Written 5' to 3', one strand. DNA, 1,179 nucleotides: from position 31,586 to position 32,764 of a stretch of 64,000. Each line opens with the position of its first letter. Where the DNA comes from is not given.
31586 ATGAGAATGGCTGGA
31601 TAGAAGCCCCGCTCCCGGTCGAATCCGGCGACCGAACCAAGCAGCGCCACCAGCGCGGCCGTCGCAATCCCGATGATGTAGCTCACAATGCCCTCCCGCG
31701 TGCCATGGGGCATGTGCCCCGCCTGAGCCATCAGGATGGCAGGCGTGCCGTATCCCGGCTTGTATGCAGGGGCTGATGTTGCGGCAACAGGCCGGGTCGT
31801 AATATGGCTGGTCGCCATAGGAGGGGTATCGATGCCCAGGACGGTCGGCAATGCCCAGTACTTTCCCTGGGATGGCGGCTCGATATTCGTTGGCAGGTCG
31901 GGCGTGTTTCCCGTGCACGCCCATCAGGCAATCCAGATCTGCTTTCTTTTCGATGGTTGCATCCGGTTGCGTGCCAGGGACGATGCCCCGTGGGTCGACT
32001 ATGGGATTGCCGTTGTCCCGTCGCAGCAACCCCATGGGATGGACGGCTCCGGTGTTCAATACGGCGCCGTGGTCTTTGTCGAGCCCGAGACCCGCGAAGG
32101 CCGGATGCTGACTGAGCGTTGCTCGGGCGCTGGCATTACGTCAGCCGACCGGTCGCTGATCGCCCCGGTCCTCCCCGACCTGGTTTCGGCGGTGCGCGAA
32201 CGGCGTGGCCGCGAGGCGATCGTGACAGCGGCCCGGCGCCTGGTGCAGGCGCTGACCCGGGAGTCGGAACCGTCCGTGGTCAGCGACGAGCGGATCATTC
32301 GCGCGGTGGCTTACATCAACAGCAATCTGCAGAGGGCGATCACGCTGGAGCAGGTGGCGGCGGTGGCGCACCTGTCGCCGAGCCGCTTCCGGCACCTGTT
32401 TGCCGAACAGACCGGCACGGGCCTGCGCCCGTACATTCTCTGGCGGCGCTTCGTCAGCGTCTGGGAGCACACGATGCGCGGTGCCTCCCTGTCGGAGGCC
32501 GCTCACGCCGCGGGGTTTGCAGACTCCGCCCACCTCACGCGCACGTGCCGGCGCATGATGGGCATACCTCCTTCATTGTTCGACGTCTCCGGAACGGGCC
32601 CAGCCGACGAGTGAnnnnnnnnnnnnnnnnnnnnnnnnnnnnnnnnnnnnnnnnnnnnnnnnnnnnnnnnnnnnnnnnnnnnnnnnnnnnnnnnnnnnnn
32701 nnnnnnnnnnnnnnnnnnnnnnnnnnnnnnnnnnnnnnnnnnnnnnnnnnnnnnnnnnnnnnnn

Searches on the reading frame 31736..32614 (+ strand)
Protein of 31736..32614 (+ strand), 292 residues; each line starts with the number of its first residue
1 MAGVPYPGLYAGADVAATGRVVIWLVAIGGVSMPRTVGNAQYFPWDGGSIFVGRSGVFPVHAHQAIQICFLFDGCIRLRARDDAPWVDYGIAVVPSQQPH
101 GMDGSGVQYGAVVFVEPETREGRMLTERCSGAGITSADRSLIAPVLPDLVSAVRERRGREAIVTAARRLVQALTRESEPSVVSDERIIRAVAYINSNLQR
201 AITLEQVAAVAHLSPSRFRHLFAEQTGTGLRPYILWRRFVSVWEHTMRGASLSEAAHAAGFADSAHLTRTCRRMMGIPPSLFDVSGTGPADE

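Call 4: search_protein_families(library=pfam, proteins=[window:31736-32614:+], max_evalue=10)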
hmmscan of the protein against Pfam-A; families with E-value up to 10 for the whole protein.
window:31736-32614:+ (292 aa): 3 families
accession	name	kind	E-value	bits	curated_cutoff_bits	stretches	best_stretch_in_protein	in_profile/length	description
PF12833.13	HTH_18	-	2.3e-14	53.9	33.6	1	208-280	2-75/80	Helix-turn-helix domain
PF00165.29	HTH_AraC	-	4.8e-11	42.9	26.6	2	194-231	1-38/42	Bacterial regulatory helix-turn-helix proteins, AraC family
PF20859.2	RHA1_ro05818_N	-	1.3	9.6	27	1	152-176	3-27/58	Hypothetical protein RHA1_ro05818, N-terminal helical domain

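Call 5: search_protein_families(library=ncbifam, proteins=[window:31736-32614:+], max_evalue=10)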
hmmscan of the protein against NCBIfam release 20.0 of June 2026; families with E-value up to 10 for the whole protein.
window:31736-32614:+ (292 aa): 22 families
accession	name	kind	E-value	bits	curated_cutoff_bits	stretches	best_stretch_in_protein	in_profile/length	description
NF007860.0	PRK10572.1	equivalog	1.7e-15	56.6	208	1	171-283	168-282/292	arabinose operon transcriptional regulator AraC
NF047788.1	TransRegPocR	equivalog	3.7e-11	42.8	500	1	171-282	175-287/296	transcriptional regulator PocR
NF047455.1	TF_Staph_AryK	equivalog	9.5e-11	40.6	850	1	169-282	141-255/759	transcriptional regulator AryK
TIGR04094.1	adjacent_YSIRK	equivalog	1.4e-10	40.7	200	1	187-282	287-382/383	YSIRK-targeted surface antigen transcriptional regulator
NF006902.0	PRK09393.1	equivalog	5.7e-09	35.6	425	1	151-282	177-318/327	transcriptional regulator FtrA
NF011964.0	PRK15435.1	equivalog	1.9e-05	23.9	345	1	185-282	85-180/354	bifunctional DNA-binding transcriptional regulator/O6-methylguanine-DNA methyltransferase Ada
NF007243.0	PRK09685.1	equivalog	2.1e-05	24.1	199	1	159-281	171-297/303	transcriptional regulator FeaR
NF052534.1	RzbtTranRegRhrA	equivalog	6.5e-05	22.3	500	1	170-280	193-305/312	rhizobactin biosynthesis transcriptional regulator RhrA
NF012198.0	MarA_TF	equivalog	0.00011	22.4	250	1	190-283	14-108/124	MDR efflux pump AcrAB transcriptional activator MarA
NF008564.0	PRK11511.1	equivalog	0.00011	22.3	202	1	190-283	14-108/127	MDR efflux pump AcrAB transcriptional activator MarA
NF049932.1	TranspRegBtr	equivalog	0.00023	19.8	900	1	186-280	165-260/531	bacillibactin transport transcriptional regulator Btr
NF010028.0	PRK13503.1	equivalog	0.00029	20.3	288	1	180-279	166-266/278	HTH-type transcriptional activator RhaS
NF052371.1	TransRegGbdRPseu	equivalog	0.00031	19.9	480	1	186-279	226-320/365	choline metabolism transcriptional regulator GbdR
NF012144.2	ramA_TF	equivalog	0.0014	19.1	180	1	185-281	5-102/108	RamA family antibiotic efflux transcriptional regulator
NF010025.2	PRK13500.1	equivalog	0.0044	16.6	525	1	178-281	169-273/282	HTH-type transcriptional activator RhaR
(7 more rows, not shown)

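Call 9: find_encoding_contigs(protein=window:31736-32614:+, flank=10000)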
Protein window:31736-32614:+ (292 aa): no gene with exactly this product is on record in the collection.

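Call 45: find_homologous_proteins(query=window:31832-32611:+, max_evalue=1e-20)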
Query window:31832-32611:+ (260 aa): 3363 proteins with E <= 1e-20 among 5339 candidates; the best 120 are listed.
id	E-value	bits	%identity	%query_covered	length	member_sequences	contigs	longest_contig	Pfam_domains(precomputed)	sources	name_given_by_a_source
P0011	1.6e-170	583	100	100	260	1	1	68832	PF12833.14,PF00165.30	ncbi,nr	ncbi:MAG: helix-turn-helix transcriptional regulator [Chromatiales bacterium]|nr:helix-turn-helix tr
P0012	5.9e-146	503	85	100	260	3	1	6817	PF12833.14,PF00165.30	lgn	-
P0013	8.1e-145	499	83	100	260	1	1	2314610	PF12833.14,PF00165.30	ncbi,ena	-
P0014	8.9e-143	492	84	99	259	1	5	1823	PF12833.14,PF00165.30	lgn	-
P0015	1.5e-139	482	82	100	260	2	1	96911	PF12833.14,PF00165.30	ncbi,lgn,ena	-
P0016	2.0e-138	478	81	100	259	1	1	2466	PF12833.14,PF00165.30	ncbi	-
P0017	6.2e-138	476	80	100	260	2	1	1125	PF12833.14,PF00165.30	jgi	jgi:AraC-like DNA-binding protein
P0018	3.1e-137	474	81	100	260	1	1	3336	PF12833.14,PF00165.30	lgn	-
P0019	1.2e-136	472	81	100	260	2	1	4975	PF12833.14,PF00165.30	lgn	-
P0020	7.2e-135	466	80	100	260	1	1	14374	PF12833.14,PF00165.30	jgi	jgi:AraC-like DNA-binding protein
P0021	1.0e-133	462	80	98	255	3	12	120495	PF12833.14,PF00165.30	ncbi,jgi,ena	-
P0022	3.2e-132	458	79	99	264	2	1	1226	PF12833.14,PF00165.30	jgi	jgi:AraC family transcriptional regulator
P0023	2.5e-130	451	78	100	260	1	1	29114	PF12833.14,PF00165.30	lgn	-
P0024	6.3e-127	440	76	98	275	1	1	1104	PF12833.14,PF00165.30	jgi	jgi:AraC-like DNA-binding protein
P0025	1.7e-126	439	75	99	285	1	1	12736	PF12833.14,PF00165.30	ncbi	-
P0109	1.1e-109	384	69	97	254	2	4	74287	PF12833.14,PF00165.30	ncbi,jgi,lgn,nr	ncbi:MAG TPA: AraC family transcriptional regulator [Steroidobacteraceae bacterium]|jgi:AraC family 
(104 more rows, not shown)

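Call 46: find_encoding_contigs(protein=P0011, flank=4000, max_places=2)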
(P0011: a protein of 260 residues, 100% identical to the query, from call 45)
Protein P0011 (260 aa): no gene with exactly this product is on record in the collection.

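Call 47: find_encoding_contigs(protein=P0109, flank=4000, max_places=4)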
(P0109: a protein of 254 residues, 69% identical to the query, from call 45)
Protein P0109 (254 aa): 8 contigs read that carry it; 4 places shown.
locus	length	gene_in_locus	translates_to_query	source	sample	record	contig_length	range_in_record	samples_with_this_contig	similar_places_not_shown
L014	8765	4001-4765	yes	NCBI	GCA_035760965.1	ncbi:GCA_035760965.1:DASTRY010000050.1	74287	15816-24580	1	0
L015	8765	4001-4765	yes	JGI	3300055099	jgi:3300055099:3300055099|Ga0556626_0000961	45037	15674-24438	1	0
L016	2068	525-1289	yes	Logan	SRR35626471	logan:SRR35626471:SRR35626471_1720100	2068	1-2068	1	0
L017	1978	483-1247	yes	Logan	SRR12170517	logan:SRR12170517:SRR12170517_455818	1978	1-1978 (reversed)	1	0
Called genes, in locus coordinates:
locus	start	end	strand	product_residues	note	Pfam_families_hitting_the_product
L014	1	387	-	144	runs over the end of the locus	PF00011:HSP20, PF17886:ArsA_HSP20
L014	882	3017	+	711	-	PF00317:Ribonuc_red_lgN, PF02867:Ribonuc_red_lgC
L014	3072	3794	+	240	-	PF12637:TSCPD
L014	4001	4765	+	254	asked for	PF00165:HTH_AraC (weak), PF12833:HTH_18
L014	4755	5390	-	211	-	PF05023:Phytochelatin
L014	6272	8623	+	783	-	PF01464:SLT, PF01476:LysM, PF23473:LysM3_LYK4_5 (faint), PF01476:LysM, PF23577:LysM_RLK (weak)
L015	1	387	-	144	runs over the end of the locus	PF00011:HSP20, PF17886:ArsA_HSP20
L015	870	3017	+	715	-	PF00317:Ribonuc_red_lgN, PF02867:Ribonuc_red_lgC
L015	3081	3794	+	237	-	PF12637:TSCPD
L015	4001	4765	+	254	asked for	PF00165:HTH_AraC (weak), PF12833:HTH_18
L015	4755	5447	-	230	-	PF05023:Phytochelatin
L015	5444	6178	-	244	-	-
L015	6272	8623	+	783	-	PF01464:SLT, PF01476:LysM, PF23473:LysM3_LYK4_5 (faint), PF01476:LysM, PF23577:LysM_RLK (weak)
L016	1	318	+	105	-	?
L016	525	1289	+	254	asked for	PF00165:HTH_AraC (weak), PF12833:HTH_18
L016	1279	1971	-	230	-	PF05023:Phytochelatin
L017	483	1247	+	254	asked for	PF00165:HTH_AraC (weak), PF12833:HTH_18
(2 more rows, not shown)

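Call 59: predict_structure(alignment_id=A4)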
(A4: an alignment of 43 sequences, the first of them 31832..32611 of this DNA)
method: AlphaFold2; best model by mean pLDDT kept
length: 260 residues; sequences in the alignment: 43
mean_pLDDT: 81.6   pTM: 0.75
mean pLDDT of the five models: 81.6, 77.5, 75.0, 74.0, 70.4
residues with pLDDT >= 90: 84; 70-90: 137; 50-70: 26; < 50: 13
segments of 3 or more residues with pLDDT < 50: 1-5, 253-260
pLDDT, mean of each block of 10 residues (from residue 1): 56 84 78 88 91 93 89 81 86 78 90 92 87 92 68 85 89 94 91 81 83 76 85 78 65 40
secondary structure, 60 per line:
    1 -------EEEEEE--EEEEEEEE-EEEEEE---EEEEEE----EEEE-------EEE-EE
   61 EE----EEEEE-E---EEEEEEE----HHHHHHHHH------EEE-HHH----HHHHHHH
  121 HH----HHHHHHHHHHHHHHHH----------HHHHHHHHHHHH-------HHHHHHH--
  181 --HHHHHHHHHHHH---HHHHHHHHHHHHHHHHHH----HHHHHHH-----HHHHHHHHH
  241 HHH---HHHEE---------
elements in order: E8-13 E16-23 E25-30 E34-39 E44-47 E55-57 E59-62 E67-71 E77-83 H88-96 E103-105 H114-122 H127-142 H153-164 H172-178 H183-194 H198-215 H220-226 H232-243

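Call 63: fold_search(model_id=the predicted structure, library=pdb)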
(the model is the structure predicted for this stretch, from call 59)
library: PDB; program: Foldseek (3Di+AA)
matches with E <= 10: 1304; with E <= 0.001: 74
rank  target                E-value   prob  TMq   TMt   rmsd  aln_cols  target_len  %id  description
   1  3gbg                  1.4e-08  1.00  0.59  0.59   7.1       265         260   15  Crystal Structure of ToxT from Vibrio Cholerae O395 (released 2010-02-23)
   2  6p7t                  2.4e-08  1.00  0.54  0.52   7.7       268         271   12  Crystal structure of apo ToxT K231A from Vibrio cholerae strain SCE256 (released 2020-01-01)
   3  4mlo                  3.0e-08  1.00  0.55  0.54   7.6       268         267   12  1.65A resolution structure of ToxT from Vibrio cholerae (P21 Form) (released 2016-04-20)
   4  6pb9                  4.5e-08  1.00  0.56  0.53   9.0       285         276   13  Crystal structure of unsaturated fatty acid bound ToxT K231A from Vibrio cholerae strain SCE256 (released 2020-01-01)
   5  5suw                  5.0e-08  1.00  0.57  0.55   7.2       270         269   12  Crystal Structure of ToxT from Vibrio Cholerae O395 bound to 3-(8-Methyl-1,2,3,4-tetrahydronaphthalen-1-yl)propanoic aci (released 2017-04-12)
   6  5sux                  8.4e-08  1.00  0.58  0.56   6.7       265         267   13  Crystal Structure of ToxT from Vibrio Cholerae O395 bound to (E)-4-(8-methylnaphthalen-1-yl)but-3-enoic acid (released 2017-04-12)
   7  8vrq_A                1.0e-07  1.00  0.52  0.53   6.8       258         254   13  Rns pocket mutant - R75A (released 2025-07-23)
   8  6p7r                  1.1e-07  1.00  0.57  0.54   7.8       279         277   12  Crystal structure of unsaturated fatty acid bound wild-type ToxT from Vibrio cholerae strain SCE256 (released 2020-01-01)
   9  8vrq_B                1.9e-07  1.00  0.52  0.53   7.0       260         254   13  Rns pocket mutant - R75A (released 2025-07-23)
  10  8vst_A                2.4e-07  1.00  0.51  0.53   7.1       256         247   12  Rns mutant H20A/R75A (released 2025-07-23)
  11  9gfp_A                3.0e-07  1.00  0.53  0.54   6.3       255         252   14  The crystal structure of CsvR from Escherichia coli (released 2025-08-20)
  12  9gfp_B                3.3e-07  1.00  0.51  0.53   6.7       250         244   15  The crystal structure of CsvR from Escherichia coli (released 2025-08-20)
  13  6xiv_B                8.3e-07  1.00  0.44  0.45   9.4       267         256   11  SeMet-Rns, in complex with potential inhibitor (released 2021-06-30)
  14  5nla                  1.1e-06  1.00  0.39  0.38  10.1       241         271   14  Crystal structure of the AraC-like transcriptional activator CuxR (released 2017-05-31)
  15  6xiu_A                1.9e-06  1.00  0.49  0.52   9.0       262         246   12  ETEC Rns bound to a potential inhibitor, decanoic acid (released 2021-06-30)
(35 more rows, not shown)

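Call 83: search_protein_families(library=pfam, proteins=[L015:4755-5447:-], max_evalue=0.01)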
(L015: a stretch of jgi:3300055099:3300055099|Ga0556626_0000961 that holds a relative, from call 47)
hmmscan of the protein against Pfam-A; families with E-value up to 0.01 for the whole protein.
L015:4755-5447:- (230 aa): 1 family
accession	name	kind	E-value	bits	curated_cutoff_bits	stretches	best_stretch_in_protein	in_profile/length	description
PF05023.20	Phytochelatin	-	1.7e-79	266.4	24.9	1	19-225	2-210/210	Phytochelatin synthase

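Call 87: search_dna_similar(query=window:31832-32611:+, collection=plasmids, mode=protein, max_evalue=1e-30, max_rows=15)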
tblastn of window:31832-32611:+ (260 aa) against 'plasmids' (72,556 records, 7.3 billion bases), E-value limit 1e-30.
Records with a match: 3; places in all: 3; records where one place covers at least 80% of the query: 3.
Best place of each record, by identity: <60% 3.
By first word of the organism name: Gemmatirosa 1; Polaromonas 1; Cupriavidus 1.
By predicted mobility (MOB-suite, as given by PLSDB): non-mobilizable 3.
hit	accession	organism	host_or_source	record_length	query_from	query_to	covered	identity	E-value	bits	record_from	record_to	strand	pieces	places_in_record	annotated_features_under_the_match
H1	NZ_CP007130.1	Gemmatirosa kalamazoonensis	-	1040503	8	259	97%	53.7%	6e-69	237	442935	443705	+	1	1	record has no annotation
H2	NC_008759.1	Polaromonas naphthalenivorans CJ2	-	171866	29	254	87%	40.7%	2e-35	140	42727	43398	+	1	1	AraC family transcriptional regulator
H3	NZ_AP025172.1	Cupriavidus sp. P-10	-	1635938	3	245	93%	35.8%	6e-31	127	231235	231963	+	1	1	none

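Call 88: get_annotated_region(hit=H1, flank=2500)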
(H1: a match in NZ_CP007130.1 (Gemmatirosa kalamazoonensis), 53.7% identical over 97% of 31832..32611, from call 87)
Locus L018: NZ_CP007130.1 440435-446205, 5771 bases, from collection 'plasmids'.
description: Gemmatirosa kalamazoonensis strain KBS708 plasmid 2, complete sequence
organism: Gemmatirosa kalamazoonensis (NCBI taxid 861299)
taxonomy: Bacteria; Gemmatimonadota; Gemmatimonadia; Gemmatimonadales; Gemmatimonadaceae; Gemmatirosa; Gemmatirosa kalamazoonensis
host: -; source: -; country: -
typing (MOB-suite, as given by PLSDB): non-mobilizable
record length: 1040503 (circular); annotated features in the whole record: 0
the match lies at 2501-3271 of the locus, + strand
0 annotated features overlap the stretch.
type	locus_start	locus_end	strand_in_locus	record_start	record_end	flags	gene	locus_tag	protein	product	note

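Call 89: get_annotated_region(hit=H2, flank=2500)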
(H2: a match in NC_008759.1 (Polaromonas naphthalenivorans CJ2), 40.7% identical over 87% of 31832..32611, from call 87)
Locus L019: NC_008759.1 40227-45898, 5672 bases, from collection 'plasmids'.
description: Polaromonas naphthalenivorans CJ2 plasmid pPNAP03, complete sequence
organism: Polaromonas naphthalenivorans CJ2 (NCBI taxid 365044)
taxonomy: Bacteria; Pseudomonadota; Betaproteobacteria; Burkholderiales; Comamonadaceae; Polaromonas; Polaromonas naphthalenivorans; Polaromonas naphthalenivorans CJ2
host: -; source: -; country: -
typing (MOB-suite, as given by PLSDB): non-mobilizable; replicon rep_cluster_29
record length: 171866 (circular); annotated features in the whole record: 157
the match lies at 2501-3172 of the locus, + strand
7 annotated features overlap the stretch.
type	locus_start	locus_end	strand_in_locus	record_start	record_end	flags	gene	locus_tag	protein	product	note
CDS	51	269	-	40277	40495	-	-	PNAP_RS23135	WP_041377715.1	hypothetical protein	-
CDS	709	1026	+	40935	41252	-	-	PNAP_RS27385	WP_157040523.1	hypothetical protein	-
CDS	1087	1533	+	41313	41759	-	-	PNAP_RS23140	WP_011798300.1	DUF1810 domain-containing protein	-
CDS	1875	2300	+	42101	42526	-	-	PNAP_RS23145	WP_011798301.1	hypothetical protein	-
CDS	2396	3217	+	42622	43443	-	-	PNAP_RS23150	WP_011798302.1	AraC family transcriptional regulator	-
CDS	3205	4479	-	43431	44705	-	-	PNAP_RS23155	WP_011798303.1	cytochrome c peroxidase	-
CDS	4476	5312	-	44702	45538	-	-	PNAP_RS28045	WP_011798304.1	DUF3703 domain-containing protein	-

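Call 92: search_protein_families(library=pfam, proteins=[L018:3721-4146:+, L018:4157-5392:+, L018:567-1241:+, L018:1293-2399:+, L019:4476-5312:-, L019:3205-4479:-, L019:1875-2300:+], max_evalue=0.01)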
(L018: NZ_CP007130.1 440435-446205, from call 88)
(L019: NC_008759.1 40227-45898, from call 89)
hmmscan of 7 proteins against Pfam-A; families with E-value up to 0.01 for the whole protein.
L018:3721-4146:+ (141 aa): 1 family
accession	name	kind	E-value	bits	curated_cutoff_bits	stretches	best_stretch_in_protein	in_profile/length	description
PF13115.11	YtkA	-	5.7e-12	46.6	25.9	1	55-123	17-83/85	YtkA-like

L018:4157-5392:+ (411 aa): 3 families
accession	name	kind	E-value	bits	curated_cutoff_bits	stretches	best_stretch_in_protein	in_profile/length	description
PF03150.19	CCP_MauG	-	4.4e-37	128.5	25.6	1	66-241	2-147/149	Di-haem cytochrome c peroxidase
PF00034.26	Cytochrom_C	-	0.00039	22.1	21.3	0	260-409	4-90/90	Cytochrome c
PF21419.2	RoxA-like_Cyt-c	-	0.00048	20.1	26.7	1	344-377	1-34/39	RoxA-like, cytochrome c-like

L018:567-1241:+ (224 aa): 2 families
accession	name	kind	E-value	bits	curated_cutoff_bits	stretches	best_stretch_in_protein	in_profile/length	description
PF13302.13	Acetyltransf_3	-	2.6e-05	25.4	25.4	1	27-151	20-138/138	Acetyltransferase (GNAT) domain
PF00583.31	Acetyltransf_1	-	0.0016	19.2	20.7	1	47-116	27-87/116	Acetyltransferase (GNAT) family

L018:1293-2399:+ (368 aa): 14 families
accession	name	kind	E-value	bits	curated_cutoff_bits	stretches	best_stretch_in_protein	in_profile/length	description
PF13738.12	Pyr_redox_3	-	3.4e-30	105.8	30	1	21-201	1-190/305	Pyridine nucleotide-disulphide oxidoreductase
PF07992.20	Pyr_redox_2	-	1.3e-14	54.8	26.1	1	19-332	2-274/291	Pyridine nucleotide-disulphide oxidoreductase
PF13434.12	Lys_Orn_oxgnase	-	2.9e-11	43.5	21.3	1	84-197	89-209/339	L-lysine 6-monooxygenase/L-ornithine 5-monooxygenase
PF01266.30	DAO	-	1.4e-10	41.7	27.9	1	21-57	3-37/353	FAD dependent oxidoreductase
PF00743.25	FMO-like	-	1.5e-08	34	22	1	89-214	83-222/532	Flavin-binding monooxygenase-like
PF13450.12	NAD_binding_8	-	1e-06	29.4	21.9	1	22-56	1-35/68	NAD(P)-binding Rossmann-like domain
PF01494.25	FAD_binding_3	-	3e-06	27.2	22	0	18-52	2-36/349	FAD binding domain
PF13454.12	NAD_binding_9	-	4.8e-06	27.1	21.8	0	94-143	97-154/155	FAD-NAD(P)-binding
PF00890.30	FAD_binding_2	-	1.2e-05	25.1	20.4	0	20-53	2-35/414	FAD binding domain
PF03486.20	HI0933_like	-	1.7e-05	24.9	50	0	19-53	2-36/244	HI0933-like protein Rossmann domain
PF01134.28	GIDA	-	8.8e-05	22.2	22.1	0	88-153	93-160/391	Glucose inhibited division protein A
PF05834.18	Lycopene_cycl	-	0.0002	21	23.4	0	21-50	3-34/380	Lycopene cyclase protein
PF01593.30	Amino_oxidase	-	0.0021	17.8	19.8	1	91-147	205-260/443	Flavin containing amine oxidoreductase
PF00070.33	Pyr_redox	-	0.0031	18.4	22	0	179-199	2-22/82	Pyridine nucleotide-disulphide oxidoreductase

L019:4476-5312:- (278 aa): 2 families
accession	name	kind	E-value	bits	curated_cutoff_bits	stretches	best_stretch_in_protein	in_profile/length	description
PF12487.13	DUF3703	-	1.2e-37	128.6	22.3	1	8-114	3-109/109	Protein of unknown function (DUF3703)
PF13115.11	YtkA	-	1.5e-17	64.5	25.9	1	165-250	3-84/85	YtkA-like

L019:3205-4479:- (424 aa): 5 families
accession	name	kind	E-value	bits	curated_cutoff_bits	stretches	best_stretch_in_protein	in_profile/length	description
PF03150.19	CCP_MauG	-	2.3e-35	122.9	25.6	1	66-239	2-145/149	Di-haem cytochrome c peroxidase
PF09086.16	DUF1924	-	9.1e-05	23.2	22.5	1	66-112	6-48/96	Domain of unknown function (DUF1924)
PF00034.26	Cytochrom_C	-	0.00022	22.9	21.3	0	259-416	4-89/90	Cytochrome c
PF09699.15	Paired_CXXCH_1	-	0.0037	17.4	20.6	0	80-96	24-40/41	Doubled CXXCH motif (Paired_CXXCH_1)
PF13442.11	Cytochrome_CBB3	-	0.004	17.9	27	0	265-279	12-20/68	Cytochrome C oxidase, cbb3-type, subunit III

L019:1875-2300:+ (141 aa): 0 families

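Call 96: get_annotated_region(hit=H3, flank=3000)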
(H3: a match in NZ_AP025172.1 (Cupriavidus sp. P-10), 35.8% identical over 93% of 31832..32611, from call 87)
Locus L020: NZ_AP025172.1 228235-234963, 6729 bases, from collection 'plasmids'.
description: Cupriavidus sp. P-10 plasmid pMTS1, complete sequence
organism: Cupriavidus sp. P-10 (NCBI taxid 2027911)
taxonomy: Bacteria; Pseudomonadota; Betaproteobacteria; Burkholderiales; Burkholderiaceae; Cupriavidus; Cupriavidus sp. P-10
host: -; source: -; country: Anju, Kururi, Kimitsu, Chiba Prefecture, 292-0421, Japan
typing (MOB-suite, as given by PLSDB): non-mobilizable
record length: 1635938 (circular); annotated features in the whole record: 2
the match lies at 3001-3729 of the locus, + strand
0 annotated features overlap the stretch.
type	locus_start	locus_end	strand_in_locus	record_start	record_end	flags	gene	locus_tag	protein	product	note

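Call 101: search_protein_families(library=pfam, proteins=[L020:4642-5859:+, L020:1462-2799:+, L020:631-1083:+], max_evalue=0.001)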
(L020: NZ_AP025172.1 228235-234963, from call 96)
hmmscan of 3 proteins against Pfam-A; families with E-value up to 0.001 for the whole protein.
L020:4642-5859:+ (405 aa): 1 family
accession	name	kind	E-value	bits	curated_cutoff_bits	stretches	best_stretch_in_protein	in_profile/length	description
PF02321.23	OEP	-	9.8e-29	100.9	22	2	232-402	12-187/187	Outer membrane efflux protein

L020:1462-2799:+ (445 aa): 1 family
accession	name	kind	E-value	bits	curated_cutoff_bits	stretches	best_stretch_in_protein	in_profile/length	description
PF00144.29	Beta-lactamase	-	8.7e-29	101.2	27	1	122-412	18-319/329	Beta-lactamase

L020:631-1083:+ (150 aa): 1 family
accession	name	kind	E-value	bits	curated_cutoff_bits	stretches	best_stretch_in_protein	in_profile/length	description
PF09537.16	DUF2383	-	1.9e-28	99.3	30.8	1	9-117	3-111/111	Domain of unknown function (DUF2383)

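Call 103: search_protein_families(library=ncbifam, proteins=[L020:4642-5859:+, L018:3721-4146:+, L018:4157-5392:+], max_evalue=0.00001)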
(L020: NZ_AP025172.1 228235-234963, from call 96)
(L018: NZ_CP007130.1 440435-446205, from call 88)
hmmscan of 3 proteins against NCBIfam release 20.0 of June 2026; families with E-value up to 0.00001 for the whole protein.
L020:4642-5859:+ (405 aa): 2 families
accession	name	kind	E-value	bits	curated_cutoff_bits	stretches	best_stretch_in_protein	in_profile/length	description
TIGR01844.1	type_I_sec_TolC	subfamily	2.2e-11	43.4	225.15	1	279-404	275-400/414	TolC family outer membrane protein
TIGR01845.1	outer_NodT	subfamily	4.6e-08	32.3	210.05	0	323-402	379-458/460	efflux transporter outer membrane subunit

L018:3721-4146:+ (141 aa): 0 families

L018:4157-5392:+ (411 aa): 3 families
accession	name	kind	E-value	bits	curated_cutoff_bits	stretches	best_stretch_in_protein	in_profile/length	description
TIGR03791.1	TTQ_mauG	equivalog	3.3e-47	161.1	443.85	3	67-149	5-89/291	tryptophan tryptophylquinone biosynthesis enzyme MauG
TIGR04039.1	MXAN_0977_Heme2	hypoth_equivalog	3.2e-34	118.5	362.85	2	200-408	124-321/336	MbnH family di-heme enzyme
TIGR03981.2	SAM_quin_mod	hypoth_equivalog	5.5e-32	111.1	340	2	212-291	228-301/411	His-Xaa-Ser system-associated MauG-like protein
